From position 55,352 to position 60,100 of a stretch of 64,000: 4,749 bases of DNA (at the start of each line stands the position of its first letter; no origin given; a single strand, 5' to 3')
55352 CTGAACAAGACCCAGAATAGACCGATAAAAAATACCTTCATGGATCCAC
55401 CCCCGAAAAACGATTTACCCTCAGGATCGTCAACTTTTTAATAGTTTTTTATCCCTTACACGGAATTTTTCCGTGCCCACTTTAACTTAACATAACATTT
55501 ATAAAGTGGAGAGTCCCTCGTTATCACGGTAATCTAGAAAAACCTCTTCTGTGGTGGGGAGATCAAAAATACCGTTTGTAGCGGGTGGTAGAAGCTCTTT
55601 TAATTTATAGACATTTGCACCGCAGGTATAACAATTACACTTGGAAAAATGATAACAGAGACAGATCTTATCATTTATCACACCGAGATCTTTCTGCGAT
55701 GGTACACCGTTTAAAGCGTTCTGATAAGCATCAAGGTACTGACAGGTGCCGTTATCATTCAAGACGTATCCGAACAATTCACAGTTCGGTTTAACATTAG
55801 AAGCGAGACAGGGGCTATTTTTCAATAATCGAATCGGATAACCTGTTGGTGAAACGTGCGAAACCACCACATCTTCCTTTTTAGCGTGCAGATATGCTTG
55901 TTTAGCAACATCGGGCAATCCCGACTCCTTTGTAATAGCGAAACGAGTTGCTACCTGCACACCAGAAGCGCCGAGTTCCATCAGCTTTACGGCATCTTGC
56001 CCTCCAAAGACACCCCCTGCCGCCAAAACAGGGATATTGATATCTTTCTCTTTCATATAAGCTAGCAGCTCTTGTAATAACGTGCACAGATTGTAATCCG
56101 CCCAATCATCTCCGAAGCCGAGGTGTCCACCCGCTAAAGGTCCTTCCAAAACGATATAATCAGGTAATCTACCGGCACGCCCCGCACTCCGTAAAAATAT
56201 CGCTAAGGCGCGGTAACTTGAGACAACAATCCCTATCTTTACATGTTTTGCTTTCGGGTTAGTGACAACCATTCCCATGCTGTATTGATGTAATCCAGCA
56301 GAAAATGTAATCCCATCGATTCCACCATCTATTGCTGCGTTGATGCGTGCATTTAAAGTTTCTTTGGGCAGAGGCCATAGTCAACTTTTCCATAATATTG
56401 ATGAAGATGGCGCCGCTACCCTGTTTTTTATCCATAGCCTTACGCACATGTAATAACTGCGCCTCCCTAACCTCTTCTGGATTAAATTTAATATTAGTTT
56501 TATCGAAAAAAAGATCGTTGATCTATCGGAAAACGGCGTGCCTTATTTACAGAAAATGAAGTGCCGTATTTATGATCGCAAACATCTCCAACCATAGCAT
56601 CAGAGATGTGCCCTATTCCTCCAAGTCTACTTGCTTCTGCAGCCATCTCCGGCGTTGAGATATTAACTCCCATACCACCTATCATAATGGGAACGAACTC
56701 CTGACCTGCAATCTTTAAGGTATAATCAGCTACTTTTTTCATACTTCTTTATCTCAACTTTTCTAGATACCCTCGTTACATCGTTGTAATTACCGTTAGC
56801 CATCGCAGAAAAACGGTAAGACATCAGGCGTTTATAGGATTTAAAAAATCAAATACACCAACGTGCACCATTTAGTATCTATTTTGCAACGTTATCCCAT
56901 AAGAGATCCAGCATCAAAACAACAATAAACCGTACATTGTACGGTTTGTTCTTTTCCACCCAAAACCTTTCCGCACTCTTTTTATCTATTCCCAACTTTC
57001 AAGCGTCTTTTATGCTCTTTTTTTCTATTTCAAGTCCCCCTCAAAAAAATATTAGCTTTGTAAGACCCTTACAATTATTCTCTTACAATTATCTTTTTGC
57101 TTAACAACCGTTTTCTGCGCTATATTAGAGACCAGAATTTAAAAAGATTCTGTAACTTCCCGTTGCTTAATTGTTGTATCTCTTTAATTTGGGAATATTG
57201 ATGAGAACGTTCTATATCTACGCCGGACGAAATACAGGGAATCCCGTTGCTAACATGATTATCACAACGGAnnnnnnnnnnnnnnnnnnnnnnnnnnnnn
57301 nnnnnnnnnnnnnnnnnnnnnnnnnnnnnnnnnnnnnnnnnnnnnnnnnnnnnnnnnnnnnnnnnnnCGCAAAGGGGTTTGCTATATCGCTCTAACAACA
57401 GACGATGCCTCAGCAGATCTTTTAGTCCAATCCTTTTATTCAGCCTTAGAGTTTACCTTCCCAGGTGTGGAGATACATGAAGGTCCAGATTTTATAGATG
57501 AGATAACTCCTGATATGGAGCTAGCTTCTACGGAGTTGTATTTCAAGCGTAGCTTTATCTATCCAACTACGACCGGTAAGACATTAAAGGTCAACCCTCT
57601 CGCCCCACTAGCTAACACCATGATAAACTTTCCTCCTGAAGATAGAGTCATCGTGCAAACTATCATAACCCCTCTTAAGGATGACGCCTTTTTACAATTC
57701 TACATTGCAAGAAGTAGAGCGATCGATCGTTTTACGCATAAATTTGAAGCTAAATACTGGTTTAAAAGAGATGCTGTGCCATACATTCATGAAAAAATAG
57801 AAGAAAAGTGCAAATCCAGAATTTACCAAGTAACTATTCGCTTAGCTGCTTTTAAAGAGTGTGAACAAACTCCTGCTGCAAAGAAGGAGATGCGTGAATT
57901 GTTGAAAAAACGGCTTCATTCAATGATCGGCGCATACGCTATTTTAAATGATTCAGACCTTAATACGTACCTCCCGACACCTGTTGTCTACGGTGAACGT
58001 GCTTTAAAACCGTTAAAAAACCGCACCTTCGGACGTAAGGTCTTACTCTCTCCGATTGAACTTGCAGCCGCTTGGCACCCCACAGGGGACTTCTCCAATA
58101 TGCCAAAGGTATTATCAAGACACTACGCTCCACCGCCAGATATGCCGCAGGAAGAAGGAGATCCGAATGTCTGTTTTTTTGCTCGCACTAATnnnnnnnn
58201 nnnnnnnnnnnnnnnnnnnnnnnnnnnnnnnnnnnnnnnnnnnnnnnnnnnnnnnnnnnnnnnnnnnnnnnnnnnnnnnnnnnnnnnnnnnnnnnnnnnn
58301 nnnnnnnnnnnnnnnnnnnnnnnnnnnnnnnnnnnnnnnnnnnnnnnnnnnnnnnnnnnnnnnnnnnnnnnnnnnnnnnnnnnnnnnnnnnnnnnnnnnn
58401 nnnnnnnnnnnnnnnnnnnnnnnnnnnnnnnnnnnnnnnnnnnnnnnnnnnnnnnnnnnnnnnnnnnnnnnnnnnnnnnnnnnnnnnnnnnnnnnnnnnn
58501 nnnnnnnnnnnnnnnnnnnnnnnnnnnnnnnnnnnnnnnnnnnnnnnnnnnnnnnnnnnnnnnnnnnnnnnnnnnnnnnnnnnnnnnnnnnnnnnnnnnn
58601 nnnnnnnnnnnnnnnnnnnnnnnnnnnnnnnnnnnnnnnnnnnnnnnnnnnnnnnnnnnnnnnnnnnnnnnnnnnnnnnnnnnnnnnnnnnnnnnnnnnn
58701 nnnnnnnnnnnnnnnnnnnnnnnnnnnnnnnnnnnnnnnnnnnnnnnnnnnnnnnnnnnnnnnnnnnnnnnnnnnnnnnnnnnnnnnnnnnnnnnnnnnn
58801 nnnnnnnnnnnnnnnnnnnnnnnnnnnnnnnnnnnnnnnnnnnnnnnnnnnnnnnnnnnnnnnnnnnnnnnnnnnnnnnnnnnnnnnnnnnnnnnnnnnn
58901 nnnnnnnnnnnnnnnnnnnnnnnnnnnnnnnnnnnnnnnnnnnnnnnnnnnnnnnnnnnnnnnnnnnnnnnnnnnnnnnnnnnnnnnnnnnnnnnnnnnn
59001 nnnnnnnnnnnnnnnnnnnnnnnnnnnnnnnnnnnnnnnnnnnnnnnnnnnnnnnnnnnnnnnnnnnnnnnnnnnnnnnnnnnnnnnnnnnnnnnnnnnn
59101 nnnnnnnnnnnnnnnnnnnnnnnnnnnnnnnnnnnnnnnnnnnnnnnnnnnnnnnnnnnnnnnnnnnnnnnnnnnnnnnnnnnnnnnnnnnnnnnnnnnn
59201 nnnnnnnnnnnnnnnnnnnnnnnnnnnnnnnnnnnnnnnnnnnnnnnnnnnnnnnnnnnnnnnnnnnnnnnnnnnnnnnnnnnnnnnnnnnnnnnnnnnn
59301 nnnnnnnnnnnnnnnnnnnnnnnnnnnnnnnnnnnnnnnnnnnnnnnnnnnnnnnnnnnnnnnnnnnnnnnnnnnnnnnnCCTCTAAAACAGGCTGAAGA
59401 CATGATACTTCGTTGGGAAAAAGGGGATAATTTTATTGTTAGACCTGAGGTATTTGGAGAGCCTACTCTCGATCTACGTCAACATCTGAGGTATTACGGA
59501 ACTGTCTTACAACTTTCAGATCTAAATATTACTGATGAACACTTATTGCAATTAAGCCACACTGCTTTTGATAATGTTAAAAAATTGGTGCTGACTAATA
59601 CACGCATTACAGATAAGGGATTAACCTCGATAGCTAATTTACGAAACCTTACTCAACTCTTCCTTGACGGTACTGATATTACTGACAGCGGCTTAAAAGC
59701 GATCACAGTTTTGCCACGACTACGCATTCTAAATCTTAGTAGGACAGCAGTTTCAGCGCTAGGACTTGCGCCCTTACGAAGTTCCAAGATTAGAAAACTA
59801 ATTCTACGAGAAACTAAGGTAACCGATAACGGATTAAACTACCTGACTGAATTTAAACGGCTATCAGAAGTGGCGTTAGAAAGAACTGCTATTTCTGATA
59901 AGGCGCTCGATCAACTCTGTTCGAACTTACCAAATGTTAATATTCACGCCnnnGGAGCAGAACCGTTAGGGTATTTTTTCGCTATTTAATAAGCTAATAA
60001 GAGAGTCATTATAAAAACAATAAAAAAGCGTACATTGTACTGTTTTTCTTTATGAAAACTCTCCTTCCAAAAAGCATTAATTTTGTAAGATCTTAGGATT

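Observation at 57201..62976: Tandem pair of novel HerA/TraD-like ATPase-LRR fusion genes with duplicated promoters and different frameshifts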

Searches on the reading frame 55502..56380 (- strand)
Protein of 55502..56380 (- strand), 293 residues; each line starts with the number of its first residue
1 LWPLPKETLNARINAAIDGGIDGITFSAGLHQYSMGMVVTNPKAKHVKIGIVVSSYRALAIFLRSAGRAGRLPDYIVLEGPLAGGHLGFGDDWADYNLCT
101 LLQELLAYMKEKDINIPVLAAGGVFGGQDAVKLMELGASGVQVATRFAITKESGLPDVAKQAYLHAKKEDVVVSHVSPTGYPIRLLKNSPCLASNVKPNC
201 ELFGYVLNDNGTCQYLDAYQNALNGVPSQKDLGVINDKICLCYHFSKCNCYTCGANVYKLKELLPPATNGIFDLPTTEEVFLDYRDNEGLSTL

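Call 28: search_protein_families(library=pfam, proteins=[window:55502-56380:-], max_evalue=0.01)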
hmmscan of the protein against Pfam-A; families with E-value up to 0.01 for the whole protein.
window:55502-56380:- (293 aa): 4 families
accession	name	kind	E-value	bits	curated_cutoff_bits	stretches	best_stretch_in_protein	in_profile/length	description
PF03060.21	NMO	-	4.9e-24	85.8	28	1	38-189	128-266/331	Nitronate monooxygenase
PF01180.27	DHO_dh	-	9.1e-06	25.5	27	1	110-151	235-276/291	Dihydroorotate dehydrogenase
PF05690.20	ThiG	-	0.0041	17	23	1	104-152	165-212/247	Thiazole biosynthesis protein ThiG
PF01070.24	FMN_dh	-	0.0073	15.8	24.9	0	103-147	264-305/350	FMN-dependent dehydrogenase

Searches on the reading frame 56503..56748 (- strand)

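Call 28: search_protein_families(library=pfam, proteins=[window:56503-56748:-], max_evalue=0.01)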
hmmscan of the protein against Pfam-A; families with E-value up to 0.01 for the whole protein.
window:56503-56748:- (82 aa): 1 family
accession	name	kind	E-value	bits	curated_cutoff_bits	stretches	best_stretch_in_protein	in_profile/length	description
PF03060.21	NMO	-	0.0022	17.9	28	1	20-52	13-44/331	Nitronate monooxygenase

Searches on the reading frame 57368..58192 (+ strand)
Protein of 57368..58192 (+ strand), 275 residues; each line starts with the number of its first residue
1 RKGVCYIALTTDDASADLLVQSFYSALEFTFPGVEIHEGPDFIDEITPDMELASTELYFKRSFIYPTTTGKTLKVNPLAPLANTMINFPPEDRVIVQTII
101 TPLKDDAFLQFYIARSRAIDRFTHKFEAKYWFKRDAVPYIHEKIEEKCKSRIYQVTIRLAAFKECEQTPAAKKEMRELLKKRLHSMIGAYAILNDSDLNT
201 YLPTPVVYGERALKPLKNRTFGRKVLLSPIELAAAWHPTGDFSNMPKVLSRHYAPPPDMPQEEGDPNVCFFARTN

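Call 57: predict_structure(alignment_id=A3)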
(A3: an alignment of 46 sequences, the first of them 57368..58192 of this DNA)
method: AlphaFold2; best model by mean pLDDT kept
length: 275 residues; sequences in the alignment: 46
mean_pLDDT: 88.0   pTM: 0.82
mean pLDDT of the five models: 88.0, 87.7, 87.1, 86.4, 85.9
residues with pLDDT >= 90: 189; 70-90: 45; 50-70: 33; < 50: 8
segments of 3 or more residues with pLDDT < 50: 248-251, 272-275
pLDDT, mean of each block of 10 residues (from residue 1): 77 91 79 82 95 98 95 87 91 95 96 96 92 93 96 97 97 98 97 96 98 96 95 80 53 61 66 48
secondary structure, 60 per line:
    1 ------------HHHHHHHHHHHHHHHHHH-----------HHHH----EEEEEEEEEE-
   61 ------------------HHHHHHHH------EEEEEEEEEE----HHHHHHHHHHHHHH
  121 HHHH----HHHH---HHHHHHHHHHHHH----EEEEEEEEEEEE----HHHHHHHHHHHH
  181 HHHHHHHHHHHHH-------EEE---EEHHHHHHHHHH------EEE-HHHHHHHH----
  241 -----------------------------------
elements in order: H13-30 H42-45 E50-59 H79-86 E93-102 H107-124 H129-132 H136-148 E153-164 H169-193 E201-203 H209-218 E225-227 H229-236
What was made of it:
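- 57201..58162 (+): Copy 1 N-terminal domain (about residues 1-320). It is DUF8128-type, has a VirB4-NTD-like fold and no TM helix. The AF2 model has pLDDT 88 (call 57).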

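Call 73: search_solved_structures(query=A3, max_evalue=0.1)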
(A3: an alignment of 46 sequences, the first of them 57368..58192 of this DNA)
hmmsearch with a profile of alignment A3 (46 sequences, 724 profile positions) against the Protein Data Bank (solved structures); distinct sequences matched with E-value up to 0.1: 8.
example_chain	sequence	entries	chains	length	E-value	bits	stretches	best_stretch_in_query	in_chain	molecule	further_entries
1gl6_A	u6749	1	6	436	7.8e-07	31.3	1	329-372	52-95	ATPASE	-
1e9r_A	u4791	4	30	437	7.8e-07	31.3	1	329-372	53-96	CONJUGAL TRANSFER PROTEIN TRWB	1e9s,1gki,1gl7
6sz9_A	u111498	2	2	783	1.5e-05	27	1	304-377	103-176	IcmO (DotL)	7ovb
8xau_A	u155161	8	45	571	9e-05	24.4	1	592-648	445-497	ATP-binding protein | HerA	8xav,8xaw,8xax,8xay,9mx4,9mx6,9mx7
8ziq_M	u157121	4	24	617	0.0017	20.2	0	592-644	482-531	HerA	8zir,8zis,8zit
9c1m_M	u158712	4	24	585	0.0033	19.3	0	590-640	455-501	ATP-binding protein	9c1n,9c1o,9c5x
2kjq_A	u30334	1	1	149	0.022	16.6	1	330-364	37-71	DnaA-related protein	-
9x1l_A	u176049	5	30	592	0.051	15.3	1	330-371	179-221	DNA helicase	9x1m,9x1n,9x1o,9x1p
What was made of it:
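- On VirB4: No VirB4 chain appears in the PDB profile search (call 73).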

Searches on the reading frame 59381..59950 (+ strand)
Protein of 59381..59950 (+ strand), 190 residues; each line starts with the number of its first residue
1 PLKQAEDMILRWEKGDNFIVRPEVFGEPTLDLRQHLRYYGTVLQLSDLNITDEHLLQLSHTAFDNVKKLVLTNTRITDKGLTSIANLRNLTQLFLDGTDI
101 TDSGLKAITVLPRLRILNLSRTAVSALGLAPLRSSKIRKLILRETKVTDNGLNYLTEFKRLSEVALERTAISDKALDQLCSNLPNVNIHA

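Call 39: find_related_loci(query=A2, collection=genome_contigs, flank=10000)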
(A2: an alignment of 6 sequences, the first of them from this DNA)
Query A2 (190 aa) in genome_contigs; peptide patterns used: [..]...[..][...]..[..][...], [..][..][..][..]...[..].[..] (x = any residue, [..] = any of these).
95 stretches matched a pattern; 1 encode a relative of the query (tblastn E <= 1e-3); 1 distinct loci.
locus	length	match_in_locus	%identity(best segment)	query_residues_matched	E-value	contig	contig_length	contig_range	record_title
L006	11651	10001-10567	51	1-189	6e-62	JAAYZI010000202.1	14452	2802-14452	MAG: Deltaproteobacteria bacterium isolate AS06rmzACSIP_307 427962_AS06, whole genome shotgun sequence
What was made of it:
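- Only one GTDB species representative carries the LRR module (call 39).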
